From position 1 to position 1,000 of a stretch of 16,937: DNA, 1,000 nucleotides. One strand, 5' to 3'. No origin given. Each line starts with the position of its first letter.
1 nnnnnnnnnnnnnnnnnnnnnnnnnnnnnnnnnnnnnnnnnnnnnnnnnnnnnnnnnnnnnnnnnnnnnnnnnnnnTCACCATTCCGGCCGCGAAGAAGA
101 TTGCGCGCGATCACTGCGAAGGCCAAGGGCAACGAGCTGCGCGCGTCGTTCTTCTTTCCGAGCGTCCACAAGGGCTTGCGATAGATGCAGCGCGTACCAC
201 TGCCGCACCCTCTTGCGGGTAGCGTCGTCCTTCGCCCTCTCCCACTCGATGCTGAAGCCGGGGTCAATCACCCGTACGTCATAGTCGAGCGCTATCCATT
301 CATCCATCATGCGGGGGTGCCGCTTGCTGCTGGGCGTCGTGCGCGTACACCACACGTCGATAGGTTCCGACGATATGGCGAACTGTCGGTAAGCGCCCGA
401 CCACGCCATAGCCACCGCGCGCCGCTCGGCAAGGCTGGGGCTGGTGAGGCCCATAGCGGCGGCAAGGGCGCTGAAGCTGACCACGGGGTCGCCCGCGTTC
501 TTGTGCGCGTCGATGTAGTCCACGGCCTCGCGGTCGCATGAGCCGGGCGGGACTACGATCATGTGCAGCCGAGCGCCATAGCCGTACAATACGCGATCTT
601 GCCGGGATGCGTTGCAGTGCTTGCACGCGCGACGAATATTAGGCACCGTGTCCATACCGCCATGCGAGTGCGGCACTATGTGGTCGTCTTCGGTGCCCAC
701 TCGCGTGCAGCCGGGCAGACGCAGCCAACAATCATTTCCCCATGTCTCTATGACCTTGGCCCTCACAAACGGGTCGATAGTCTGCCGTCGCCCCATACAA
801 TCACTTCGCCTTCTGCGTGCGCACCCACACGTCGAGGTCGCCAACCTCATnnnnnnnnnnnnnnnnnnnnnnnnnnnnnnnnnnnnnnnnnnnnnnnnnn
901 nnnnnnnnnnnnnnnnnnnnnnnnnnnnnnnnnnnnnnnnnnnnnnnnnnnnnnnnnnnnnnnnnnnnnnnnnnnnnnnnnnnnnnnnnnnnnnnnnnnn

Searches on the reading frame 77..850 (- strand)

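Call 67: search_protein_families(library=pfam, proteins=[window:77-850:-], max_evalue=0.01)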
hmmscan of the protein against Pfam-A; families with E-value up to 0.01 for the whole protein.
window:77-850:- (257 aa): 2 families
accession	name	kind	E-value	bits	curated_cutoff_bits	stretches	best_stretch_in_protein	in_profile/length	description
PF01844.29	HNH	-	5.4e-07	30.1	21.4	1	53-85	14-46/47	HNH endonuclease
PF14279.12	HNH_5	-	9.9e-07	29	27.5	1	53-87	13-47/56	HNH endonuclease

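Call 68: search_protein_families(library=phrogs, proteins=[window:77-850:-], max_evalue=0.001)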
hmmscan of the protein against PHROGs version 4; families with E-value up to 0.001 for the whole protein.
window:77-850:- (257 aa): 15 families
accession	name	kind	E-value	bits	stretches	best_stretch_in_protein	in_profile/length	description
phrog_5718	-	DNA, RNA and nucleotide metabolism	3.8e-09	37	1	21-91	111-181/394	HNH endonuclease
phrog_333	-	DNA, RNA and nucleotide metabolism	2.6e-08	35.1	1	27-81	23-76/138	HNH endonuclease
phrog_2214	-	DNA, RNA and nucleotide metabolism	2.4e-07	31.2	1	28-86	183-239/429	HNH endonuclease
phrog_8660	-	DNA, RNA and nucleotide metabolism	3.6e-07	31.5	1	55-87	148-180/196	HNH endonuclease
phrog_2118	-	DNA, RNA and nucleotide metabolism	3.6e-07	31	1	52-91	190-229/301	HNH endonuclease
phrog_6050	-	DNA, RNA and nucleotide metabolism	8.9e-07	29.1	1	29-87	302-361/402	HNH endonuclease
phrog_4581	-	head and packaging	1.1e-06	29.4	1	48-220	68-257/395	terminase small subunit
phrog_16726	-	DNA, RNA and nucleotide metabolism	1.7e-06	29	1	56-96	113-153/308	HNH endonuclease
phrog_9645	-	DNA, RNA and nucleotide metabolism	1.1e-05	26.2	1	32-93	15-79/168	HNH endonuclease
phrog_338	-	DNA, RNA and nucleotide metabolism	1.1e-05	25.9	1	47-87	223-263/340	HNH endonuclease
phrog_8828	-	DNA, RNA and nucleotide metabolism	2.2e-05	25.5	1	55-83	90-118/205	HNH endonuclease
phrog_1035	-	DNA, RNA and nucleotide metabolism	0.00013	23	1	8-88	125-215/271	endonuclease VII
phrog_589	-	DNA, RNA and nucleotide metabolism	0.00035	21.3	1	48-86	97-141/179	HNH endonuclease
phrog_14314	-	DNA, RNA and nucleotide metabolism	0.00051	21.4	1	56-83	34-61/252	HNH endonuclease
phrog_7785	-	DNA, RNA and nucleotide metabolism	0.00077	20.5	0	54-83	82-111/147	HNH endonuclease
